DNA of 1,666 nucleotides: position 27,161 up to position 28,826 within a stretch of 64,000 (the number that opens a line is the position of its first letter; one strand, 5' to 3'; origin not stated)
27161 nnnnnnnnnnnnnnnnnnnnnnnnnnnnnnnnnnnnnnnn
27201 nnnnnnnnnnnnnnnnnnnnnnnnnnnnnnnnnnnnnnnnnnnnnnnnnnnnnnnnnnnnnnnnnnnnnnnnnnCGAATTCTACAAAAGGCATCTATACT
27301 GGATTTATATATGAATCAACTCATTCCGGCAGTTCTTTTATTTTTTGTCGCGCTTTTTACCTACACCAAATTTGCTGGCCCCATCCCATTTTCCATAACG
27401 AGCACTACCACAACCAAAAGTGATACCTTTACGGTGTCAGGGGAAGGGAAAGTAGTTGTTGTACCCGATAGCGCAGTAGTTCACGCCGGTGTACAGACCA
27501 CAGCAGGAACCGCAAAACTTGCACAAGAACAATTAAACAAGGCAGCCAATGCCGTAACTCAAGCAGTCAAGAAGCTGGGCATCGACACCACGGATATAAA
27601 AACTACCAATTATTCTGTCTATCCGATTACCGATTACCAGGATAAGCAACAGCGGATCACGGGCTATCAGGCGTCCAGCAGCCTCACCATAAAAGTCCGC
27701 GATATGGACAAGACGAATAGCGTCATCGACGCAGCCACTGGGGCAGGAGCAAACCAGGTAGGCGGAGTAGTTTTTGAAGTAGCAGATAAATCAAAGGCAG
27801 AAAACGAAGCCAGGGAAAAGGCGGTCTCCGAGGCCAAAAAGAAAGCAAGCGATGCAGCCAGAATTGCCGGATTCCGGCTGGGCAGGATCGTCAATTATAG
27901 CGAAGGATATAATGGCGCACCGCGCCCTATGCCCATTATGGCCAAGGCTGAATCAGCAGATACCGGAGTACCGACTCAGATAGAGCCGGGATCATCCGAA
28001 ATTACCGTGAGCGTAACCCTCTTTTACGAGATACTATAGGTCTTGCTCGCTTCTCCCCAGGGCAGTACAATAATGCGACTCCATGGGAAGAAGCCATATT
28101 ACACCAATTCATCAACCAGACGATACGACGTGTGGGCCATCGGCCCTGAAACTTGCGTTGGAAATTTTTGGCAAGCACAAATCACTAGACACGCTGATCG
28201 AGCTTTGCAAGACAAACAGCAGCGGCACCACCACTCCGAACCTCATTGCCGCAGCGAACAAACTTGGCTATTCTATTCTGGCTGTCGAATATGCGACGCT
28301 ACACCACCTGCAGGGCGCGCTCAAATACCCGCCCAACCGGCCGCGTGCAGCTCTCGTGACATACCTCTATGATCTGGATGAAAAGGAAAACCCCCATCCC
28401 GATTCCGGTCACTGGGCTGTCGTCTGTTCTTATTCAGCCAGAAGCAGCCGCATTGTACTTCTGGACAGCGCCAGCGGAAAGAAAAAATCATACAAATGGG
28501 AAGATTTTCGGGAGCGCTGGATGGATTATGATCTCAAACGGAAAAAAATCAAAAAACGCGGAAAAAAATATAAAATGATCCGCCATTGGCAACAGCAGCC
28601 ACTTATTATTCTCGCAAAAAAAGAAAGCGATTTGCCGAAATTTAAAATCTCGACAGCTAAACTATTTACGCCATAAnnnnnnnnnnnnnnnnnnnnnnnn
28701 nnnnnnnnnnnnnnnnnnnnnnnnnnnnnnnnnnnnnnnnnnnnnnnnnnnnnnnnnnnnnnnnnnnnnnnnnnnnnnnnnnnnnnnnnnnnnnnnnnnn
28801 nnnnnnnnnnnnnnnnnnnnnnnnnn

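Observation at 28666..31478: Operon of a hypothetical protein, a P-loop plus OmpR-wHTH regulator and a divergent D-Ala-D-Ala-ligase-family ATP-grasp enzyme, away from any mur/cell-wall genes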

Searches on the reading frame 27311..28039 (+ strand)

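Call 3: search_protein_families(library=pfam, proteins=[window:27311-28039:+], max_evalue=0.01)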
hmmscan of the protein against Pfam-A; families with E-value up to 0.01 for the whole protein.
window:27311-28039:+ (242 aa): 1 family
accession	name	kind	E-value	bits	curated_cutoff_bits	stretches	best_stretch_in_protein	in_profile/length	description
PF04402.19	SIMPL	-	1.7e-56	192.2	25.2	1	41-237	2-203/205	Protein of unknown function (DUF541)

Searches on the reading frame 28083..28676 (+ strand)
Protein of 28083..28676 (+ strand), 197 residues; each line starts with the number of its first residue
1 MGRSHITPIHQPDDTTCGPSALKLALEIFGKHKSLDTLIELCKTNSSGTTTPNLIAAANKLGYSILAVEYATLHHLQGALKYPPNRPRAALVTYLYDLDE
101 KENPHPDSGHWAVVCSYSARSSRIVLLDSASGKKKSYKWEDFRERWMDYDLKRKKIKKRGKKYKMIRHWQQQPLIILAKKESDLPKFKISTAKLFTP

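Call 3: search_protein_families(library=pfam, proteins=[window:28083-28676:+], max_evalue=0.01)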
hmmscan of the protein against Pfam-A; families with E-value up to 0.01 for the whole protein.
window:28083-28676:+ (197 aa): 2 families
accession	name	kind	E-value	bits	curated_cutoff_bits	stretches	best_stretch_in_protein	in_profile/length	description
PF03412.21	Peptidase_C39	-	2.2e-11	44.2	22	1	8-151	4-126/133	Peptidase C39 family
PF13529.12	Peptidase_C39_2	-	1.7e-05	25.8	24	1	6-129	3-142/143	Peptidase_C39 like family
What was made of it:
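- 28083..28676 (+): Stand-alone C39-like cysteine peptidase, 197 aa. It converges on the ligase gene with an 11-nt 3' overlap and is the only invariant neighbour of the ligase. Pfam Peptidase_C39, 2.2e-11 (call 3).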

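Call 4: search_protein_families(library=ncbifam, proteins=[window:28083-28676:+], max_evalue=0.01)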
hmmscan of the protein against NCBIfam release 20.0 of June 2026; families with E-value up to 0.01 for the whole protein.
window:28083-28676:+ (197 aa): 3 families
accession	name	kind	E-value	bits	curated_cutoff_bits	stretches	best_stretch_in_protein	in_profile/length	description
NF033920.0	C39_PA2778_fam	equivalog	1.1e-06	28.3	150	1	8-147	6-135/255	PA2778 family cysteine peptidase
TIGR01193.1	bacteriocin_ABC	subfamily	4e-06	25.6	523.85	1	11-70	1-60/708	peptide cleavage/export ABC transporter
TIGR03796.1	NHLM_micro_ABC1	equivalog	0.00026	19.3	853.3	1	9-64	5-60/710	NHLP family bacteriocin export ABC transporter peptidase/permease/ATPase subunit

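Call 35: find_homologous_proteins(query=window:28083-28676:+)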
Query window:28083-28676:+ (197 aa): 333 proteins with E <= 0.001 among 436 candidates; the best 120 are listed.
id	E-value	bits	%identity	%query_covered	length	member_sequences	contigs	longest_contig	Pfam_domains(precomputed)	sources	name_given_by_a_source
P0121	1.3e-126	438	97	100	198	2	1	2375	PF13529.14,PF03412.22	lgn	-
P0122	1.2e-117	409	92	99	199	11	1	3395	PF13529.14,PF03412.22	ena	-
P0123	1.5e-117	408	91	100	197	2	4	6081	PF13529.14,PF03412.22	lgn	-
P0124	1.9e-100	352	76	100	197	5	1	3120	PF13529.14,PF03412.22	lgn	-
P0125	2.5e-99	349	75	99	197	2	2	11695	PF13529.14,PF03412.22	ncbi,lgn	-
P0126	1.2e-97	343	76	100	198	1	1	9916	PF13529.14,PF03412.22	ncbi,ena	-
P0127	2.6e-97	342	76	99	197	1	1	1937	PF13529.14,PF03412.22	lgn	-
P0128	5.4e-97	341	75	100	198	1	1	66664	PF13529.14,PF03412.22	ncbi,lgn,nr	ncbi:hypothetical protein HY949_00935 [Candidatus Gottesmanbacteria bacterium]|nr:hypothetical prote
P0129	1.5e-96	340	76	99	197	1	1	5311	PF13529.14,PF03412.22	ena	-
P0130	6.1e-96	338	74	100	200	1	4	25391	PF13529.14,PF03412.22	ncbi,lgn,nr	ncbi:C39 family peptidase [Candidatus Gottesmanbacteria bacterium]|nr:C39 family peptidase [Candidat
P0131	1.6e-95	336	76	100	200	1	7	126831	PF13529.14,PF03412.22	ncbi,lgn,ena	-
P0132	2.0e-95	336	74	100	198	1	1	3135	PF13529.14,PF03412.22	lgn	-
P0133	2.0e-95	336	75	100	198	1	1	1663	PF13529.14,PF03412.22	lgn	-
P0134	3.3e-95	335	75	99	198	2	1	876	PF13529.14,PF03412.22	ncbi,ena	-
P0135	3.6e-95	335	73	99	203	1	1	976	PF13529.14,PF03412.22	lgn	-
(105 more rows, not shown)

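Call 37: search_protein_families(library=padloc, proteins=[window:28083-28676:+], max_evalue=0.01)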
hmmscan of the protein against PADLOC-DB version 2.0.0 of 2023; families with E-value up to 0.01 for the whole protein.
window:28083-28676:+ (197 aa): 0 families
